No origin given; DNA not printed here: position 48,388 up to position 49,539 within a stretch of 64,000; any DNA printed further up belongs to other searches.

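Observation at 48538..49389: Minimal [FeFe]-hydrogenase H-domain homolog with Pro replacing the proton-relay Cys of the TSCCP motif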

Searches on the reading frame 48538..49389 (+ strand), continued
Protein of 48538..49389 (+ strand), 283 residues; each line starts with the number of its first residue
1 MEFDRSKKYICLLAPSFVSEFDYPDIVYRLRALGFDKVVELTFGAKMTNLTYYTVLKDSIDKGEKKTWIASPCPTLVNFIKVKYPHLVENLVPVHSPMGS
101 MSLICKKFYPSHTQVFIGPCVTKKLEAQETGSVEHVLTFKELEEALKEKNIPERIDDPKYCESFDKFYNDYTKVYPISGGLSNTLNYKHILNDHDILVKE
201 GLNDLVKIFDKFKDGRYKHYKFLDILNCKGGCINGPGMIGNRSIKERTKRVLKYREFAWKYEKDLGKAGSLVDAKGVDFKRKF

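Call 71: search_protein_families(library=pfam, proteins=[P0157, P0226, P0255, P0268, P0175, P0220, P0151, P0236, P0178, P0148], max_evalue=0.001)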
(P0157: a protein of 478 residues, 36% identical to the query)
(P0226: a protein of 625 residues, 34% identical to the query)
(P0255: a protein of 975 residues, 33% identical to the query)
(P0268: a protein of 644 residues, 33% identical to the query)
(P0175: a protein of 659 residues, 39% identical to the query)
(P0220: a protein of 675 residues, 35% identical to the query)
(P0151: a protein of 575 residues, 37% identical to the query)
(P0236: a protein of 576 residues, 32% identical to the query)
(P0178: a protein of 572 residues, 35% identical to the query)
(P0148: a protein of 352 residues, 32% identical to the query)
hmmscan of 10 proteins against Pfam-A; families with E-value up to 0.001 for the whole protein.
P0157 (478 aa): 9 families
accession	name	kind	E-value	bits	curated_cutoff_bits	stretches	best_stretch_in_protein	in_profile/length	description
PF02906.19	Fe_hyd_lg_C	-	1.2e-46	159.8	22.1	1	73-306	2-245/245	Iron only hydrogenase large subunit, C-terminal domain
PF00037.32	Fer4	-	8.1e-09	35.4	21.1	2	35-56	2-23/24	4Fe-4S binding domain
PF04060.18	FeS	-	1.7e-08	34.5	23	1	379-407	4-32/33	Putative Fe-S cluster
PF13237.11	Fer4_10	-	8.4e-07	29.3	25.5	1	6-52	3-53/53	4Fe-4S dicluster domain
PF12837.12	Fer4_6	-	2.3e-06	27.7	25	1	33-55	1-23/24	4Fe-4S binding domain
PF14697.11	Fer4_21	-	2.2e-05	24.9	35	1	9-52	5-52/59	4Fe-4S dicluster domain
PF12797.12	Fer4_2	-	0.0001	22.5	24.5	0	4-22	2-20/22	4Fe-4S binding domain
PF12838.12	Fer4_7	-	0.00018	22.3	27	1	11-55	1-52/52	4Fe-4S dicluster domain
PF13187.11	Fer4_9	-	0.00036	20.9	27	1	11-55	1-51/52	4Fe-4S dicluster domain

P0226 (625 aa): 11 families
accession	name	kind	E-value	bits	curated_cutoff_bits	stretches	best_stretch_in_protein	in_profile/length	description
PF02906.19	Fe_hyd_lg_C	-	1.5e-29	103.8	22.1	1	79-299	3-245/245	Iron only hydrogenase large subunit, C-terminal domain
PF00015.26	MCPsignal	-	8.8e-22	78.2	34.6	1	492-622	18-155/172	Methyl-accepting chemotaxis protein (MCP) signalling domain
PF13237.11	Fer4_10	-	1.3e-08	35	25.5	1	5-55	3-52/53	4Fe-4S dicluster domain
PF12838.12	Fer4_7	-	6.6e-07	30.1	27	1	10-59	1-52/52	4Fe-4S dicluster domain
PF14697.11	Fer4_21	-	1.6e-06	28.5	35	1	8-55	5-51/59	4Fe-4S dicluster domain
PF00037.32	Fer4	-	2.2e-06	27.7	21.1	2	39-60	2-23/24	4Fe-4S binding domain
PF13187.11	Fer4_9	-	2.6e-06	27.8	27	1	10-58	1-50/52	4Fe-4S dicluster domain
PF12837.12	Fer4_6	-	4.9e-06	26.7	25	1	4-26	2-23/24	4Fe-4S binding domain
PF04108.17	ATG17_like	-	4e-05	23.7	43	1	344-621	57-273/355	Autophagy protein ATG17-like domain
PF04060.18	FeS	-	0.00026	21.1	23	1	383-410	4-31/33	Putative Fe-S cluster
PF12797.12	Fer4_2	-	0.00041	20.6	24.5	0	38-55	3-20/22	4Fe-4S binding domain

P0255 (975 aa): 14 families
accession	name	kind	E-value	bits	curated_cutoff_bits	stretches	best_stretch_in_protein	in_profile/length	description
PF02906.19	Fe_hyd_lg_C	-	3.8e-31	109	22.1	1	76-303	3-244/245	Iron only hydrogenase large subunit, C-terminal domain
PF02518.31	HATPase_c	-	4.3e-24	85.5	26.4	1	712-827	2-109/111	Histidine kinase-, DNA gyrase B-, and HSP90-like ATPase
PF00072.30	Response_reg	-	2e-17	63.8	30.2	1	853-967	1-109/111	Response regulator receiver domain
PF00989.32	PAS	-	1.7e-09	38.1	22.6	1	466-508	5-47/113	PAS fold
PF00037.32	Fer4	-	4.9e-08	32.9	21.1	1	5-24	1-20/24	4Fe-4S binding domain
PF12838.12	Fer4_7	-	5.3e-08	33.6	27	0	4-25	30-51/52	4Fe-4S dicluster domain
PF00512.31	HisKA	-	1.3e-06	28.8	26.9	1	609-669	4-63/66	His Kinase A (phospho-acceptor) domain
PF13426.13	PAS_9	-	1.5e-06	28.9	27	1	472-589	1-102/103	PAS domain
PF13237.11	Fer4_10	-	1.5e-06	28.5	25.5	1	5-52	2-52/53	4Fe-4S dicluster domain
PF08448.16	PAS_4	-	8.9e-06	26.4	23.1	0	471-506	4-39/110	PAS fold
PF13187.11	Fer4_9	-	1.3e-05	25.6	27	1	11-55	1-50/52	4Fe-4S dicluster domain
PF13188.13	PAS_8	-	2.7e-05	24.3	21.8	1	464-502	3-38/65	PAS domain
PF12797.12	Fer4_2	-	6.3e-05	23.1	24.5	1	5-24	3-22/22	4Fe-4S binding domain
PF04060.18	FeS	-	0.00034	20.7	23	1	390-417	4-31/33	Putative Fe-S cluster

P0268 (644 aa): 16 families
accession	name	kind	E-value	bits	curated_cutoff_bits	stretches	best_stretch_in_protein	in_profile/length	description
PF02906.19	Fe_hyd_lg_C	-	2.9e-29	102.9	22.1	1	92-324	2-245/245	Iron only hydrogenase large subunit, C-terminal domain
PF00015.26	MCPsignal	-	1.1e-14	55.1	34.6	1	509-615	23-132/172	Methyl-accepting chemotaxis protein (MCP) signalling domain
PF00037.32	Fer4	-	6.7e-11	42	21.1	2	53-75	1-23/24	4Fe-4S binding domain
PF13237.11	Fer4_10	-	1.3e-09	38.3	25.5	1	24-71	3-53/53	4Fe-4S dicluster domain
PF12837.12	Fer4_6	-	6.1e-09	35.8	25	1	53-74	2-23/24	4Fe-4S binding domain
PF12838.12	Fer4_7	-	1.5e-08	35.4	27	1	29-74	1-52/52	4Fe-4S dicluster domain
PF04060.18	FeS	-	3.6e-07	30.3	23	1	409-436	4-31/33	Putative Fe-S cluster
PF12797.12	Fer4_2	-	7.1e-07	29.2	24.5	1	52-71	2-21/22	4Fe-4S binding domain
PF13183.11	Fer4_8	-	1.1e-06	29.5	27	0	59-74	4-19/68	4Fe-4S dicluster domain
PF13484.11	Fer4_16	-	6e-06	27.4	30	0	60-75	2-17/66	4Fe-4S double cluster binding domain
PF13459.11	Fer4_15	-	6e-06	27.3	22.4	0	53-82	1-30/66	4Fe-4S single cluster domain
PF25160.1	LdpA_Fe-S-bd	-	1e-05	25.6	27.6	1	34-73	7-41/49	LdpA Fe-S cluster-binding domain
PF13187.11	Fer4_9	-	1.6e-05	25.3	27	1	29-73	1-50/52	4Fe-4S dicluster domain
PF13746.11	Fer4_18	-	0.00015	22.4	27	1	25-76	56-101/114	4Fe-4S dicluster domain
PF14697.11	Fer4_21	-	0.00051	20.5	35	0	55-77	3-26/59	4Fe-4S dicluster domain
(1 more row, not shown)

P0175 (659 aa): 13 families
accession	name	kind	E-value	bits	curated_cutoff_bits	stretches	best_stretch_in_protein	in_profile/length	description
PF02906.19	Fe_hyd_lg_C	-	5.5e-44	151.1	22.1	1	81-305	4-245/245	Iron only hydrogenase large subunit, C-terminal domain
PF02518.31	HATPase_c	-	9.5e-24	84.4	26.4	1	550-658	2-108/111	Histidine kinase-, DNA gyrase B-, and HSP90-like ATPase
PF00512.31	HisKA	-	1.2e-12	48.1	26.9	1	439-504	4-66/66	His Kinase A (phospho-acceptor) domain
PF04060.18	FeS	-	1.2e-09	38.2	23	1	381-410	4-33/33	Putative Fe-S cluster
PF00037.32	Fer4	-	1.5e-08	34.5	21.1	1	40-56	3-19/24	4Fe-4S binding domain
PF13237.11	Fer4_10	-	3.4e-08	33.7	25.5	1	10-55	3-52/53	4Fe-4S dicluster domain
PF13187.11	Fer4_9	-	7.8e-07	29.5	27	1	15-58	1-50/52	4Fe-4S dicluster domain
PF12838.12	Fer4_7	-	2.5e-06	28.3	27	1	15-59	1-52/52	4Fe-4S dicluster domain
PF14501.12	HATPase_c_5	-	0.00012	22.4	22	1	553-647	5-92/102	GHKL domain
PF25160.1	LdpA_Fe-S-bd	-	0.00016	21.8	27.6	1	22-57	9-40/49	LdpA Fe-S cluster-binding domain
PF12837.12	Fer4_6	-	0.00075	19.8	25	0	42-55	6-19/24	4Fe-4S binding domain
PF13581.12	HATPase_c_2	-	0.00087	19.7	27.4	0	528-635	7-110/127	Histidine kinase-like ATPase domain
PF14697.11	Fer4_21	-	0.00094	19.7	35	0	42-70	5-34/59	4Fe-4S dicluster domain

P0220 (675 aa): 14 families
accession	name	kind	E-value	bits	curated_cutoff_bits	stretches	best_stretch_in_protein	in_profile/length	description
PF02906.19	Fe_hyd_lg_C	-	1.7e-45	156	22.1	1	80-304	3-244/245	Iron only hydrogenase large subunit, C-terminal domain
PF02518.31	HATPase_c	-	1.4e-24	87.1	26.4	1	553-663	2-109/111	Histidine kinase-, DNA gyrase B-, and HSP90-like ATPase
PF00512.31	HisKA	-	1.3e-13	51.3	26.9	1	448-510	2-63/66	His Kinase A (phospho-acceptor) domain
PF00037.32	Fer4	-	1.3e-09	37.9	21.1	2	41-60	3-22/24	4Fe-4S binding domain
PF13237.11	Fer4_10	-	5.8e-09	36.2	25.5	1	12-56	4-52/53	4Fe-4S dicluster domain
PF04060.18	FeS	-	2e-08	34.2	23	1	383-412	4-33/33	Putative Fe-S cluster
PF13187.11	Fer4_9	-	9.4e-08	32.4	27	1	16-60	1-51/52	4Fe-4S dicluster domain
PF12837.12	Fer4_6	-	2.6e-07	30.7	25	2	10-32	2-24/24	4Fe-4S binding domain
PF12838.12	Fer4_7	-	9e-07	29.7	27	1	16-60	1-52/52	4Fe-4S dicluster domain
PF14697.11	Fer4_21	-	5.1e-05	23.8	35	1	13-56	4-51/59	4Fe-4S dicluster domain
PF13459.11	Fer4_15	-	6.1e-05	24.1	22.4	0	43-82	5-48/66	4Fe-4S single cluster domain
PF25160.1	LdpA_Fe-S-bd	-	9.2e-05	22.6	27.6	1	23-59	9-41/49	LdpA Fe-S cluster-binding domain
PF12797.12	Fer4_2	-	0.00022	21.4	24.5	0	41-57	5-21/22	4Fe-4S binding domain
PF13183.11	Fer4_8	-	0.00053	20.9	27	0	44-59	3-67/68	4Fe-4S dicluster domain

P0151 (575 aa): 14 families
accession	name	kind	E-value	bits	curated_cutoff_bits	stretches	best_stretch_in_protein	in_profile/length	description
PF02906.19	Fe_hyd_lg_C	-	3.1e-59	201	22.1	1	73-301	2-245/245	Iron only hydrogenase large subunit, C-terminal domain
PF04060.18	FeS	-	1.3e-09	38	23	1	376-405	4-33/33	Putative Fe-S cluster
PF00989.32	PAS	-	9.3e-08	32.5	22.6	1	417-466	5-54/113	PAS fold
PF13188.13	PAS_8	-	3.1e-07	30.5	21.8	1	418-468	6-53/65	PAS domain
PF13237.11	Fer4_10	-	3.3e-07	30.6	25.5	1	5-51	3-53/53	4Fe-4S dicluster domain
PF12838.12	Fer4_7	-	5.8e-06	27.1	27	1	10-54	1-52/52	4Fe-4S dicluster domain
PF13187.11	Fer4_9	-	1.2e-05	25.6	27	1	10-54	1-51/52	4Fe-4S dicluster domain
PF00037.32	Fer4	-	1.4e-05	25.1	21.1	1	6-27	3-24/24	4Fe-4S binding domain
PF08448.16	PAS_4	-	1.9e-05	25.3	23.1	1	420-464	2-46/110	PAS fold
PF13426.13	PAS_9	-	6.1e-05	23.7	27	1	423-466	1-44/103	PAS domain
PF14697.11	Fer4_21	-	6.9e-05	23.3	35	1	6-51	3-52/59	4Fe-4S dicluster domain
PF13484.11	Fer4_16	-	0.00019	22.6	30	0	10-29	1-20/66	4Fe-4S double cluster binding domain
PF12837.12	Fer4_6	-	0.00029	21.1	25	1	3-26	1-24/24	4Fe-4S binding domain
PF25160.1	LdpA_Fe-S-bd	-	0.00054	20.1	27.6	0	13-53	4-41/49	LdpA Fe-S cluster-binding domain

P0236 (576 aa): 9 families
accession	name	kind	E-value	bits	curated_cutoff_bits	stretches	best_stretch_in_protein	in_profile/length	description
PF02906.19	Fe_hyd_lg_C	-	4.8e-47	161.1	22.1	1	77-307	1-245/245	Iron only hydrogenase large subunit, C-terminal domain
PF04060.18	FeS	-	3.8e-09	36.5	23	1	374-402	4-32/33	Putative Fe-S cluster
PF13237.11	Fer4_10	-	1e-06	29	25.5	1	10-56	3-53/53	4Fe-4S dicluster domain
PF12838.12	Fer4_7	-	1.2e-05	26.1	27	1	16-59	2-52/52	4Fe-4S dicluster domain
PF13188.13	PAS_8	-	1.9e-05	24.8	21.8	1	416-453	6-42/65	PAS domain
PF13187.11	Fer4_9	-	5.4e-05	23.6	27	1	16-58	2-50/52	4Fe-4S dicluster domain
PF00037.32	Fer4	-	0.00012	22.2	21.1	1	39-59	2-22/24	4Fe-4S binding domain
PF13484.11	Fer4_16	-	0.00023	22.3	30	0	45-76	2-33/66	4Fe-4S double cluster binding domain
PF14697.11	Fer4_21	-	0.00045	20.7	35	1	15-57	7-53/59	4Fe-4S dicluster domain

P0178 (572 aa): 12 families
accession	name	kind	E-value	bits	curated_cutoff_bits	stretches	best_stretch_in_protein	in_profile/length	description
PF02906.19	Fe_hyd_lg_C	-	3.7e-58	197.5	22.1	1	73-298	2-245/245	Iron only hydrogenase large subunit, C-terminal domain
PF04060.18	FeS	-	1.2e-10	41.4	23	1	372-401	4-33/33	Putative Fe-S cluster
PF00037.32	Fer4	-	4.7e-07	29.8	21.1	1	34-54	2-22/24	4Fe-4S binding domain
PF13426.13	PAS_9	-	8.9e-07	29.6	27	1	419-508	1-102/103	PAS domain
PF13237.11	Fer4_10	-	4.5e-06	26.9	25.5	1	8-51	6-53/53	4Fe-4S dicluster domain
PF12838.12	Fer4_7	-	9.5e-06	26.4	27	1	10-54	1-52/52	4Fe-4S dicluster domain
PF08448.16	PAS_4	-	3.6e-05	24.4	23.1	1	418-509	4-107/110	PAS fold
PF12837.12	Fer4_6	-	5.2e-05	23.4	25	0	7-26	5-24/24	4Fe-4S binding domain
PF13188.13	PAS_8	-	7.1e-05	23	21.8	1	415-460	7-53/65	PAS domain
PF25160.1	LdpA_Fe-S-bd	-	7.1e-05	22.9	27.6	1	13-53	4-41/49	LdpA Fe-S cluster-binding domain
PF13187.11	Fer4_9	-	8e-05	23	27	1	11-54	2-51/52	4Fe-4S dicluster domain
PF00989.32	PAS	-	0.00016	22.1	22.6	1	418-469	10-64/113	PAS fold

P0148 (352 aa): 14 families
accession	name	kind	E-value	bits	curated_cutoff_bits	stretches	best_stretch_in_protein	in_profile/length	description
PF02906.19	Fe_hyd_lg_C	-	3.2e-30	106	22.1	1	77-301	2-245/245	Iron only hydrogenase large subunit, C-terminal domain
PF00037.32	Fer4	-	4.2e-15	55.3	21.1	2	38-60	2-24/24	4Fe-4S binding domain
PF12837.12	Fer4_6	-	8.1e-14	51.2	25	2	37-59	2-24/24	4Fe-4S binding domain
PF12838.12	Fer4_7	-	3.3e-12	47.1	27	1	14-58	1-52/52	4Fe-4S dicluster domain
PF13484.11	Fer4_16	-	9.2e-12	46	30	2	43-69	1-27/66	4Fe-4S double cluster binding domain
PF13237.11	Fer4_10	-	2.3e-11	43.9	25.5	2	9-55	3-53/53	4Fe-4S dicluster domain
PF14697.11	Fer4_21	-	2.4e-10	40.8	35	2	7-32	33-59/59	4Fe-4S dicluster domain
PF12797.12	Fer4_2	-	2.9e-10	39.9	24.5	2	37-56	3-22/22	4Fe-4S binding domain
PF13187.11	Fer4_9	-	5.5e-09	36.4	27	1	15-59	2-52/52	4Fe-4S dicluster domain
PF25160.1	LdpA_Fe-S-bd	-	2.8e-06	27.4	27.6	1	19-60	7-44/49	LdpA Fe-S cluster-binding domain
PF17179.9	Fer4_22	-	6.7e-06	27.3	27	0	43-64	1-22/95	4Fe-4S dicluster domain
PF12800.12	Fer4_4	-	0.0001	22.7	24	0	14-28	3-17/17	4Fe-4S binding domain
PF13183.11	Fer4_8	-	0.00033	21.6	27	0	42-59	3-20/68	4Fe-4S dicluster domain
PF13534.11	Fer4_17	-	0.00069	20.6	22.2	0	15-38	2-25/61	4Fe-4S dicluster domain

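Call 82: search_protein_families(library=pfam, proteins=[L079:288-1964:+, L079:2119-2937:+, L079:3531-4232:-, L079:4234-4749:-, L079:4908-5882:+, L079:6582-7310:+, L079:7408-8223:+, L079:9834-10238:+, L079:10687-11226:+, L079:11227-11880:-], max_evalue=0.001)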
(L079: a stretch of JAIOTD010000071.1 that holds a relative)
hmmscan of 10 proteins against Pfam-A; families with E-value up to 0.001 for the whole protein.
L079:288-1964:+ (558 aa): 4 families
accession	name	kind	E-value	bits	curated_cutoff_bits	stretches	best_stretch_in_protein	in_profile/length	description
PF01068.26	DNA_ligase_A_M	-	1.1e-57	195.4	26.2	1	222-421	2-204/204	ATP dependent DNA ligase domain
PF04675.19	DNA_ligase_A_N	-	1.5e-35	123.4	24.6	1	3-175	2-173/174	DNA ligase N terminus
PF04679.21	DNA_ligase_A_C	-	3.9e-13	50.1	27.5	1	441-533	1-92/94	ATP dependent DNA ligase C terminal region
PF09414.15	RNA_ligase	-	5.9e-06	27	27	1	241-406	3-160/171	RNA ligase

L079:2119-2937:+ (272 aa): 3 families
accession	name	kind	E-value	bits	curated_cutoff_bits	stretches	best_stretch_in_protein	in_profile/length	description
PF01978.25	TrmB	-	3.2e-19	69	25.6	1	12-78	2-67/68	Sugar-specific transcriptional regulator TrmB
PF11495.14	Regulator_TrmB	-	1.2e-05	25.2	22.2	1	132-257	5-124/233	Archaeal transcriptional regulator TrmB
PF24217.1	DUF7436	-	0.00099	19.5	34.2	0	185-267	72-153/153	Family of unknown function (DUF7436)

L079:3531-4232:- (233 aa): 0 families

L079:4234-4749:- (171 aa): 0 families

L079:4908-5882:+ (324 aa): 9 families
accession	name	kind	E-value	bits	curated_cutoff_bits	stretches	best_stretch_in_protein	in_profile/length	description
PF13412.12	HTH_24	-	8.1e-23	80.2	21.9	2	5-52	1-48/48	Winged helix-turn-helix DNA-binding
PF13404.12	HTH_AsnC-type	-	2.7e-19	69.1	27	2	5-45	1-41/42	AsnC-type helix-turn-helix domain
PF12840.13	HTH_20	-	1.3e-06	28.7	27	1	10-52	7-49/51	Helix-turn-helix domain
PF01047.28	MarR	-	1.6e-06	28.3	24.6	0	181-221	8-48/59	MarR family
PF01037.27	AsnC_trans_reg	-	2.2e-06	27.9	25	0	241-301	3-62/73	Lrp/AsnC ligand binding domain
PF01638.23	HxlR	-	7.4e-06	26.2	20.8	0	182-237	12-66/91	HxlR-like helix-turn-helix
PF22451.2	NirdL-like_HTH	-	8.2e-06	25.8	27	0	24-51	19-46/47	Siroheme decarboxylase NirDL-like HTH domain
PF12802.13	MarR_2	-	2.4e-05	24.8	27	0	12-52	10-51/61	MarR family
PF25212.1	HVO_A0114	-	0.00015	22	27.6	0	174-221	20-67/84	HVO_A0114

L079:6582-7310:+ (242 aa): 1 family
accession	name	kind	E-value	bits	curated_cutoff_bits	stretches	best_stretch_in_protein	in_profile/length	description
PF01978.25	TrmB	-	1e-12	48.2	25.6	1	7-74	2-68/68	Sugar-specific transcriptional regulator TrmB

L079:7408-8223:+ (271 aa): 11 families
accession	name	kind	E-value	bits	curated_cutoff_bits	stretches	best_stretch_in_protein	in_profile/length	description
PF13847.12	Methyltransf_31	-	1.1e-16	61.2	27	1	63-175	2-119/145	Methyltransferase domain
PF13649.12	Methyltransf_25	-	1.3e-16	61.5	27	1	68-161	1-97/97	Methyltransferase domain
PF08241.18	Methyltransf_11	-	4.4e-15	56.5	21.2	1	70-164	2-94/95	Methyltransferase domain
PF08242.18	Methyltransf_12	-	1.6e-10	42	30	1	69-163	1-98/98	Methyltransferase domain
PF13489.12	Methyltransf_23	-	3.4e-10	40.3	27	1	62-179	20-128/164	Methyltransferase domain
PF05175.20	MTS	-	1.3e-06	28.6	23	1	58-166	24-139/170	Methyltransferase small domain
PF01209.24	Ubie_methyltran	-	2.6e-06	27.4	20.1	1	41-166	25-152/233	ubiE/COQ5 methyltransferase family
PF02353.26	CMAS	-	4.1e-06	26.7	27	1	43-164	40-163/273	Mycolic acid cyclopropane synthetase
PF05219.18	DREV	-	1.3e-05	24.9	26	1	62-137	92-160/265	DREV methyltransferase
PF05401.17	NodS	-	1.6e-05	25.3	24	1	66-134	45-112/201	Nodulation protein S (NodS)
PF00398.26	RrnaAD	-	0.00033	20.3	24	1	60-143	27-115/263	Ribosomal RNA adenine dimethylase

L079:9834-10238:+ (134 aa): 1 family
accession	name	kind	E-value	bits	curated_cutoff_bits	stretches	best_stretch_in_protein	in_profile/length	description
PF01090.25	Ribosomal_S19e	-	5.1e-49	166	29.4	1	6-133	4-130/137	Ribosomal protein S19e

L079:10687-11226:+ (179 aa): 1 family
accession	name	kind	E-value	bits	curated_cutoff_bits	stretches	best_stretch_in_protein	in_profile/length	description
PF01198.24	Ribosomal_L31e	-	4.8e-13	49.6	25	1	5-70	5-70/82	Ribosomal protein L31e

L079:11227-11880:- (217 aa): 1 family
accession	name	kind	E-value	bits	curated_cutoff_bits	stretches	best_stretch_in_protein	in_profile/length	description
PF02666.20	PS_Dcarbxylase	-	5.6e-29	101.7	22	1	29-214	15-197/198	Phosphatidylserine decarboxylase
